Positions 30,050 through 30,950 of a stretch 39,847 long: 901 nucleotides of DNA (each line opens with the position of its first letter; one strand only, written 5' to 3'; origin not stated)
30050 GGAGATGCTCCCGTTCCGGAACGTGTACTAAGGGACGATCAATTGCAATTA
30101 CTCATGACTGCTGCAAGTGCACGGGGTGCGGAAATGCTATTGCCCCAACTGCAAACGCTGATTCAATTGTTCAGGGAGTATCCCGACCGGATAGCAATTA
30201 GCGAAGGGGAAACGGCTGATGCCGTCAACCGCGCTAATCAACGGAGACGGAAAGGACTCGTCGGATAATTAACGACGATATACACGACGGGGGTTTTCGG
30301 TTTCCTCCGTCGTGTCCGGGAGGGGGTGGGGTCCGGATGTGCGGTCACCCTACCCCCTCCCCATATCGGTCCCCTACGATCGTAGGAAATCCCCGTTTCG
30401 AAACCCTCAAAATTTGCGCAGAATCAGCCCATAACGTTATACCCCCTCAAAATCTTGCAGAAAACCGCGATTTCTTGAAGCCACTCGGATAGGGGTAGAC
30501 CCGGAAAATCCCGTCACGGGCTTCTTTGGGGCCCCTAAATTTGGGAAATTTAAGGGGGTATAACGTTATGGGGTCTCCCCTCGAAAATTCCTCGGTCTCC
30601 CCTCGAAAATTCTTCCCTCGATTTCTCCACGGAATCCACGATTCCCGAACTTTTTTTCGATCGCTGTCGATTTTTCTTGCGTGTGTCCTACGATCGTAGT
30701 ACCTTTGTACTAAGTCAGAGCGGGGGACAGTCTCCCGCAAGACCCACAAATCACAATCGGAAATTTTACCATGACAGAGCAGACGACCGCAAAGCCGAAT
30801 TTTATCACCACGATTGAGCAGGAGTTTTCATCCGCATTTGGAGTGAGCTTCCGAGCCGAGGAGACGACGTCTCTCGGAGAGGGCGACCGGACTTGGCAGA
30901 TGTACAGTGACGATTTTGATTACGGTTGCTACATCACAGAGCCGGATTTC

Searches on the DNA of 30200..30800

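Call 107: search_rna_families(source=window, start=30200, end=30800, threshold=evalue, max_evalue=1)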
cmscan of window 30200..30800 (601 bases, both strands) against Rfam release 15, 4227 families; matches with E-value up to 1: 3.
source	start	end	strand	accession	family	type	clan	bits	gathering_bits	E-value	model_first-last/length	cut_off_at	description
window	30318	30363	+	RF03397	mir-1234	Gene; miRNA;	-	20.7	70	0.84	1-57/57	no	mir-1234 microRNA precursor family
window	30311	30367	-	RF01918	mir-1249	Gene; miRNA;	-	18.7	83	0.38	1-75/75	no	mir-1249 microRNA precursor family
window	30579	30657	-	RF00516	ylbH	Cis-reg; leader;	-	15.8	50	0.74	1-122/122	no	ylbH leader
